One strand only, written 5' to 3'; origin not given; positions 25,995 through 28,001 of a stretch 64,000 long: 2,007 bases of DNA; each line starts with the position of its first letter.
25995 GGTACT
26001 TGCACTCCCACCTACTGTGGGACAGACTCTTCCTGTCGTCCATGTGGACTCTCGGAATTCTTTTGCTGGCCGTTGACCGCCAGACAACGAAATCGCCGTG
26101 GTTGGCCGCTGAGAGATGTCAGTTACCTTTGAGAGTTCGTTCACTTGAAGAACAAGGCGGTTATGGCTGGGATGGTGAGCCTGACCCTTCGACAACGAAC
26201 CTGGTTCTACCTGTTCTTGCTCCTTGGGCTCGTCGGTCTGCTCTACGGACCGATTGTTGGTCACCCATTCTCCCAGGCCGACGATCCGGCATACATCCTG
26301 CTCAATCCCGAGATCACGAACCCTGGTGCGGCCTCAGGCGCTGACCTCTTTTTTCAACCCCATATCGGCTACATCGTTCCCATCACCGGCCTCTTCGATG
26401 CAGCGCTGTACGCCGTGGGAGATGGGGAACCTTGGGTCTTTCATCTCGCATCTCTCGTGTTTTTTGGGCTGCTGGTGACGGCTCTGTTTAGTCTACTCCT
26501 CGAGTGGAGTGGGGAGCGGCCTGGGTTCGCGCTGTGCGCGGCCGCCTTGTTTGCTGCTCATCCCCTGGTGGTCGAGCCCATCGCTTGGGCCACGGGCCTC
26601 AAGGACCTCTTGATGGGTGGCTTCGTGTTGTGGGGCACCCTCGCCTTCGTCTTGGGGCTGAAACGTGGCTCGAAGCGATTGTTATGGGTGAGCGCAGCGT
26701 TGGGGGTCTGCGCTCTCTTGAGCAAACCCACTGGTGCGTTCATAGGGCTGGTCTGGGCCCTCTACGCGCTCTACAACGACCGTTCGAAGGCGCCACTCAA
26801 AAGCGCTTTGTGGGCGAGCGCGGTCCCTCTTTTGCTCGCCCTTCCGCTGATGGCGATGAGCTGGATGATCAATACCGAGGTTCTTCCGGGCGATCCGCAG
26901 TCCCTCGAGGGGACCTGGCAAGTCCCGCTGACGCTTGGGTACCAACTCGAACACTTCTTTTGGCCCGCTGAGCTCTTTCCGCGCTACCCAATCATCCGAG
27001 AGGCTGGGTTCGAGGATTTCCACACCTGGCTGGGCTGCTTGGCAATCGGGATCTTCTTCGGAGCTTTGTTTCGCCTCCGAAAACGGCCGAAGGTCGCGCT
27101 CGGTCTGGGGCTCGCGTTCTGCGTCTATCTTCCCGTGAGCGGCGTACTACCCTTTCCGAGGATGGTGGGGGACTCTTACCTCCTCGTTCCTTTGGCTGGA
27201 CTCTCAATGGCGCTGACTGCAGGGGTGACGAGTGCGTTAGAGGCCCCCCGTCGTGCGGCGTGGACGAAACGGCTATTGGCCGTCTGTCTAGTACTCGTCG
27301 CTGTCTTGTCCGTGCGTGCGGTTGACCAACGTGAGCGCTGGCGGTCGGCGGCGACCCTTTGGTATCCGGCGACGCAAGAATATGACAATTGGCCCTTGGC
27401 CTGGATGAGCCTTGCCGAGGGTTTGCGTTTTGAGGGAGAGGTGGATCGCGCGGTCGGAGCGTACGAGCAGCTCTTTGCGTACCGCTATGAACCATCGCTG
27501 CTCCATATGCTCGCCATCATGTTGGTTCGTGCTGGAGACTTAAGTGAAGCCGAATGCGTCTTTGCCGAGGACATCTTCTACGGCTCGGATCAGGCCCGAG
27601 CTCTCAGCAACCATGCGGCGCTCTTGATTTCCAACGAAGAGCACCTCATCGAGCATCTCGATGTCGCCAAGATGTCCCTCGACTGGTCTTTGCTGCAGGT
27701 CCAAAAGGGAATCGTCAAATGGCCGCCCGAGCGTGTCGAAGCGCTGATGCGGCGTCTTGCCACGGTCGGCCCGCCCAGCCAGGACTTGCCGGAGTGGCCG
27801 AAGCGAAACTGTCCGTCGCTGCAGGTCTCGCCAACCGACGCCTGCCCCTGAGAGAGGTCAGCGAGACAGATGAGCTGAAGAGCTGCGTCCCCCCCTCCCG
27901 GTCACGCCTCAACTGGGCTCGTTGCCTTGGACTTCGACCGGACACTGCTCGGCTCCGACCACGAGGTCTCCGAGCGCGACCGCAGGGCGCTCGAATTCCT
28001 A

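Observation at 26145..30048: Paired TMTC-like (DUF1736) GT-C glycosyltransferases with TPR tails: possible protein O-glycosylation system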

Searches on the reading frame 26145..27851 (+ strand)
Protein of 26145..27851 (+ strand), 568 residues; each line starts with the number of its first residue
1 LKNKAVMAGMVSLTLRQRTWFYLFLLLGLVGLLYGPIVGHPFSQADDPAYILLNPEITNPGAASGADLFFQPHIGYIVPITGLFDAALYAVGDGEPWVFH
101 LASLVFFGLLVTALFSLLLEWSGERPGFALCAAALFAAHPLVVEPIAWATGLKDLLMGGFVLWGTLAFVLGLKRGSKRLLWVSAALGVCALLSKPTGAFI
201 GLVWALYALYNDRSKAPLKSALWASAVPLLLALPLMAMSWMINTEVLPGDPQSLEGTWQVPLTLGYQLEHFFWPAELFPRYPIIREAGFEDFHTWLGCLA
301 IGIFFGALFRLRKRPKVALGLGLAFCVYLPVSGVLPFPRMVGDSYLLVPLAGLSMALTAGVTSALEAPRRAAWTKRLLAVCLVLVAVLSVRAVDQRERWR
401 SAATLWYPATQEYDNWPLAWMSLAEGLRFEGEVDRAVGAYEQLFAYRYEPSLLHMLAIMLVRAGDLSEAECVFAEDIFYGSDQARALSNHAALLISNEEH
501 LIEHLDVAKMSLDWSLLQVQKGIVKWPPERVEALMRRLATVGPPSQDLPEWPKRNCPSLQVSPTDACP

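Call 3: search_protein_families(library=pfam, proteins=[window:26145-27851:+], max_evalue=1)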
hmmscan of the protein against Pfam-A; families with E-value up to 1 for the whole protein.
window:26145-27851:+ (568 aa): 5 families
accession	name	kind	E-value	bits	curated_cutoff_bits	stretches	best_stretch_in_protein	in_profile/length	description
PF13231.12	PMT_2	-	0.00057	20.6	26.1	1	86-233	11-155/160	Dolichyl-phosphate-mannose-protein mannosyltransferase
PF13176.12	TPR_7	-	0.0059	17.1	27.9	1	419-443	1-25/36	Tetratricopeptide repeat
PF13428.12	TPR_14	-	0.013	16.5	23.5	1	419-458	3-43/44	Tetratricopeptide repeat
PF07721.20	TPR_4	-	0.068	14.3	27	0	451-470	2-21/26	Tetratricopeptide repeat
PF13432.12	TPR_16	-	0.11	13.5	32.7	1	425-470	5-51/65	Tetratricopeptide repeat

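Call 4: search_protein_families(library=ncbifam, proteins=[window:26145-27851:+], max_evalue=1)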
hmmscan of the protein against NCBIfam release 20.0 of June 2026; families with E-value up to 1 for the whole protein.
window:26145-27851:+ (568 aa): 1 family
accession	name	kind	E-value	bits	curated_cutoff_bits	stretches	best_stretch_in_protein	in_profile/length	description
NF033920.0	C39_PA2778_fam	equivalog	0.012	15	150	1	389-472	162-246/255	PA2778 family cysteine peptidase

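Call 6: find_homologous_proteins(query=window:26145-27851:+, max_evalue=0.001)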
Query window:26145-27851:+ (568 aa): 32 proteins with E <= 0.001 among 8000 candidates.
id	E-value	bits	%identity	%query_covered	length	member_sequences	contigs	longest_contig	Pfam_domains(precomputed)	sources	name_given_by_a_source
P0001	0.0e+0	1263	100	98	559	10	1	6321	-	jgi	-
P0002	2.6e-111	391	41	94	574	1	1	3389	-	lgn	-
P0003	6.6e-99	350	38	94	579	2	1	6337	-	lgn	-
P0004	1.0e-60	224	33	95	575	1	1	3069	-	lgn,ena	-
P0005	1.5e-20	92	27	90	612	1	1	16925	PF13431.13,PF13414.13,PF13176.13,PF13428.13,PF13374.13,PF07721.21,PF14559.13,PF13371.13,PF00515.35,PF12895.14,PF13424.13,PF13432.13,PF13429.13,PF13181.13,PF07719.24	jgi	jgi:Flp pilus assembly protein TadD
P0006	7.4e-19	86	26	76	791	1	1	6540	PF25063.1,PF13431.13,PF23914.2,PF13414.13,PF13176.13,PF13428.13,PF12688.14,PF13374.13,PF07721.21,PF14559.13,PF24575.2,PF13371.13,PF17874.8,PF00515.35,PF12895.14,PF13424.13,PF21033.5,PF13432.13,PF13181.13,PF07719.24,PF13174.13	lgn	-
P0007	2.3e-17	81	28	81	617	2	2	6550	PF03704.24,PF13431.13,PF23914.2,PF13414.13,PF13176.13,PF13428.13,PF25064.2,PF13374.13,PF07721.21,PF14559.13,PF24575.2,PF13371.13,PF00515.35,PF13424.13,PF21033.5,PF13432.13,PF13429.13,PF13181.13,PF14561.13,PF07719.24,PF13174.13,PF13231.13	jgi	jgi:Flp pilus assembly protein TadD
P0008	2.0e-16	78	38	27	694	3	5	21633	PF14559.13,PF13431.13,PF00515.35,PF12895.14,PF13424.13,PF13432.13,PF13428.13,PF07719.24,PF13174.13,PF13231.13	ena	-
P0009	1.9e-13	68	29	70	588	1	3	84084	PF14559.13,PF13431.13,PF13414.13,PF00515.35,PF13424.13,PF13432.13,PF13428.13,PF07719.24,PF13231.13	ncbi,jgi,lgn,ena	jgi:Tfp pilus assembly protein PilF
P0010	2.8e-13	68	24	36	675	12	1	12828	PF13431.13,PF23914.2,PF13414.13,PF13176.13,PF13428.13,PF13374.13,PF07721.21,PF14559.13,PF24575.2,PF13371.13,PF00515.35,PF12895.14,PF13424.13,PF21033.5,PF13432.13,PF13181.13,PF07719.24,PF13174.13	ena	-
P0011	4.6e-13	67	27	80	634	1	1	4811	PF13431.13,PF23914.2,PF13414.13,PF13176.13,PF13428.13,PF04733.21,PF25064.2,PF13374.13,PF07721.21,PF14559.13,PF24575.2,PF13371.13,PF00515.35,PF12895.14,PF13424.13,PF21033.5,PF13432.13,PF13429.13,PF13181.13,PF14561.13,PF07719.24,PF13174.13,PF20308.5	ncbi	-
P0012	1.8e-12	65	25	84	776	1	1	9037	PF25063.1,PF13431.13,PF23914.2,PF07720.19,PF13414.13,PF13176.13,PF13428.13,PF13374.13,PF07721.21,PF14559.13,PF24575.2,PF13371.13,PF00515.35,PF12895.14,PF13424.13,PF21033.5,PF13432.13,PF13181.13,PF14561.13,PF07719.24,PF13174.13,PF13231.13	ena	-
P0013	2.4e-12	64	26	78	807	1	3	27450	PF03704.24,PF14863.13,PF25060.1,PF13414.13,PF16918.12,PF12569.15,PF23241.2,PF13374.13,PF07721.21,PF24575.2,PF00515.35,PF13424.13,PF13429.13,PF14561.13,PF07719.24,PF13174.13,PF25063.1,PF13431.13,PF23914.2,PF25062.2,PF13176.13,PF13428.13,PF25064.2,PF14559.13,PF13371.13,PF17874.8,PF12895.14,PF21033.5,P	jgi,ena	-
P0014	7.4e-12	63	27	61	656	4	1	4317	PF14559.13,PF13431.13,PF13414.13,PF00515.35,PF13424.13,PF13176.13,PF13432.13,PF13428.13,PF13181.13,PF07719.24,PF13374.13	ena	-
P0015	7.9e-12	63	27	67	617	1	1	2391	PF25063.1,PF03704.24,PF13431.13,PF23914.2,PF13414.13,PF13176.13,PF13428.13,PF13374.13,PF07721.21,PF14559.13,PF24575.2,PF13371.13,PF00515.35,PF13424.13,PF21033.5,PF13432.13,PF13181.13,PF14561.13,PF07719.24,PF13174.13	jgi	-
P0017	5.9e-11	60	29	66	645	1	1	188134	PF03704.24,PF13431.13,PF23914.2,PF13414.13,PF13176.13,PF13428.13,PF13374.13,PF07721.21,PF14559.13,PF24575.2,PF13371.13,PF00515.35,PF12895.14,PF13424.13,PF21033.5,PF13432.13,PF13181.13,PF14561.13,PF07719.24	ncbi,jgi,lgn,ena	jgi:tetratricopeptide (TPR) repeat protein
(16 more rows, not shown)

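Call 7: search_solved_structures(query=window:26145-27851:+, max_evalue=10, show_alignments=2)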
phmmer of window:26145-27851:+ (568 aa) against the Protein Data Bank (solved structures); distinct sequences matched with E-value up to 10: 4.
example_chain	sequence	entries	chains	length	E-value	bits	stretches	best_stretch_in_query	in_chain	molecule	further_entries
3r6m_A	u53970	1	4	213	0.22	13.3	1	296-417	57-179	YeaZ, resuscitation promoting factor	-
6w5q_A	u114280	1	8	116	0.63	11.8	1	409-483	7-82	Peptidoglycan synthase activator LpoP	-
7bgm_A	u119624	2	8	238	0.85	11.4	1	321-384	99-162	Phosphoribosyl-AMP cyclohydrolase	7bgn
9hmf_L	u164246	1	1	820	1.1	11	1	423-512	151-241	TPR domain protein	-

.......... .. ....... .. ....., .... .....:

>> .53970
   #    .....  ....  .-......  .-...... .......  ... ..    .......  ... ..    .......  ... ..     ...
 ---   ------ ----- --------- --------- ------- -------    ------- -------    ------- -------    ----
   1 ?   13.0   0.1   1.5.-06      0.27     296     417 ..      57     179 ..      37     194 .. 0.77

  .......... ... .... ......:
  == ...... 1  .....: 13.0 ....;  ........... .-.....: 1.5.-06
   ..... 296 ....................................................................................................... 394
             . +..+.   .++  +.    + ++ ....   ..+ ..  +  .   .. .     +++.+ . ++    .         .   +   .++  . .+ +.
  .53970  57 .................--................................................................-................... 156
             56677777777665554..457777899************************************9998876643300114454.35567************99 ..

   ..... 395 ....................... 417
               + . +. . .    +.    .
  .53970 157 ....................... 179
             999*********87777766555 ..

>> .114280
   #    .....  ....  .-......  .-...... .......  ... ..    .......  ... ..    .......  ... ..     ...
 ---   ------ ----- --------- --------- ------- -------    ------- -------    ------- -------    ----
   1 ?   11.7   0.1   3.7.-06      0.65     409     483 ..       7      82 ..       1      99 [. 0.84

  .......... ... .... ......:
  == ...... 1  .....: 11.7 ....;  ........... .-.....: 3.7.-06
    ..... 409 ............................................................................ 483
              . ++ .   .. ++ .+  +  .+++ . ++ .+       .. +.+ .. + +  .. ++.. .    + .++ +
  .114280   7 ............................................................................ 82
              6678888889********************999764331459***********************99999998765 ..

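Call 51: fold_search(model_id=the predicted structure, library=pdb)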
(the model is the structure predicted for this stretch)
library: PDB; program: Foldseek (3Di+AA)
matches with E <= 10: 849; with E <= 0.001: 0
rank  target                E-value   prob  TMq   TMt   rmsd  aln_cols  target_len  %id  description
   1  3wak                  5.4e-03  1.00  0.41  0.29  13.3       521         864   13  Crystal structure of the Archaeoglobus fulgidus oligosaccharyltransferase (O29867_ARCFU) in the apo form (released 2013-10-30)
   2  9rtt_Q                5.9e-03  0.98  0.20  0.14  31.9       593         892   14  Activated Elongation Complex with IWS1 and ELOF1 (released 2025-09-03)
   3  9hvq_Q                6.6e-03  0.98  0.20  0.14  31.9       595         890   13  Structure of the transcribing Pol II-DSIF-PAF-SPT6-RECQL5 complex (released 2025-07-16)
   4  6gxc_A                7.1e-03  1.00  0.41  0.34  11.6       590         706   14  Bacterial oligosaccharyltransferase PglB in complex with an inhibitory peptide and a reactive lipid-linked oligosaccha (released 2018-11-14)
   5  5gmy_A                7.7e-03  1.00  0.39  0.27  14.9       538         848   13  Crystal structure of the Archaeoglobus fulgidus oligosaccharyltransferase (O29867_ARCFU) tethered with an acceptor pep (released 2017-02-01)
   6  7zlg_A                8.0e-03  1.00  0.32  0.28  15.2       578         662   13  Cryo-EM structure of C-mannosyltransferase CeDPY19, in complex with acceptor peptide and bound to CMT2-Fab and anti-Fa (released 2023-01-11)
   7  6w98_A                8.3e-03  1.00  0.33  0.17  11.7       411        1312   14  Single-Particle Cryo-EM Structure of Arabinofuranosyltransferase AftD from Mycobacteria (released 2020-05-13)
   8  9i5k_A                9.0e-03  1.00  0.41  0.46  12.2       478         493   13  Structure of the Chaetomium thermophilum Pmt4 homodimer (C2 symmetry) (released 2025-12-24)
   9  7e9s_A                9.0e-03  1.00  0.39  0.28  11.3       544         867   13  Archaeal oligosaccharyltransferase AglB from Archaeoglobus fulgidus in complex with an inhibitory peptide and a dolich (released 2021-09-08)
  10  6s7t_A                1.0e-02  1.00  0.39  0.33  14.7       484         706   13  Cryo-EM structure of human oligosaccharyltransferase complex OST-B (released 2019-12-18)
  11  7zli_A                1.1e-02  1.00  0.38  0.34  14.9       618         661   12  Cryo-EM structure of C-mannosyltransferase CeDPY19, in complex with Dol25-P-Man and bound to CMT2-Fab and anti-Fab nan (released 2023-01-11)
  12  6c26_A                1.2e-02  1.00  0.43  0.38  12.3       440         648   12  The Cryo-EM structure of a eukaryotic oligosaccharyl transferase complex (released 2018-01-31)
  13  6ezn_F                1.5e-02  1.00  0.41  0.37  13.7       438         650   13  Cryo-EM structure of the yeast oligosaccharyltransferase (OST) complex (released 2018-01-17)
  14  6wby                  1.8e-02  1.00  0.32  0.17  11.3       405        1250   15  Single-Particle Cryo-EM Structure of Arabinofuranosyltransferase AftD from Mycobacteria, Mutant R1389S Class 2 (released 2020-05-13)
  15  8agb_A                1.9e-02  1.00  0.42  0.38  14.3       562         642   12  Structure of yeast oligosaccharylransferase complex with lipid-linked oligosaccharide bound (released 2022-12-07)
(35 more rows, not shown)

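Call 61: find_encoding_contigs(protein=P0001, flank=3000, max_places=4)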
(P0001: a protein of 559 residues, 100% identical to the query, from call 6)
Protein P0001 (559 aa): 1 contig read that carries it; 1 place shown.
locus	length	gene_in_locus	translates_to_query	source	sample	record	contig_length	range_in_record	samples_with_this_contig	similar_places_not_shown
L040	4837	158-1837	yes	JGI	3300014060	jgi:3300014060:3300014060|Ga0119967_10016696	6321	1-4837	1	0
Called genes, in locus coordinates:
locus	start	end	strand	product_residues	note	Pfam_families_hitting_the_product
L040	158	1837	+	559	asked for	-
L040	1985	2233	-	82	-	-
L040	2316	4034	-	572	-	-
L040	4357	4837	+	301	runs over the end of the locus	PF08282:Hydrolase_3, PF05116:S6PP (weak)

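Call 67: find_encoding_contigs(protein=P0003, flank=5000, max_places=4)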
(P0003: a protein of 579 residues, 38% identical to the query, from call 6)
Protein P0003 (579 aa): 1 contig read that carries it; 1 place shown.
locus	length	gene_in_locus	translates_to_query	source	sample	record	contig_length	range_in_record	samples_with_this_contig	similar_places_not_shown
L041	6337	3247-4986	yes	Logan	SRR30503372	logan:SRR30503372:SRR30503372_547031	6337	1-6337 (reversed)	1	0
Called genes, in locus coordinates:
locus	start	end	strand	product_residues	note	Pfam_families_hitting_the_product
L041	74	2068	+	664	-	PF13604:AAA_30 (faint), PF00580:UvrD-helicase, PF13245:AAA_19, PF13361:UvrD_C, PF13538:UvrD_C_2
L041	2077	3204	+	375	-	PF02985:HEAT (faint), PF13646:HEAT_2, PF03130:HEAT_PBS (faint), PF04199:Cyclase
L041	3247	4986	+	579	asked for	-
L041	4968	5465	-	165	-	PF00293:NUDIX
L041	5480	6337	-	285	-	?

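Call 68: find_encoding_contigs(protein=P0002, flank=5000, max_places=4)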
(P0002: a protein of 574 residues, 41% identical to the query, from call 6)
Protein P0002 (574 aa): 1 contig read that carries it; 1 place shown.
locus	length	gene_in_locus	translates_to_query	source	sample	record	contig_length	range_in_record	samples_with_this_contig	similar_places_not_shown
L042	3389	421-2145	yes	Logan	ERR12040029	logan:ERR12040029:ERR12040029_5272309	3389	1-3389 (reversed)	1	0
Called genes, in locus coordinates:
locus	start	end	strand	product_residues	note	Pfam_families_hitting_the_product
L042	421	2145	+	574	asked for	-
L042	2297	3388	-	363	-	?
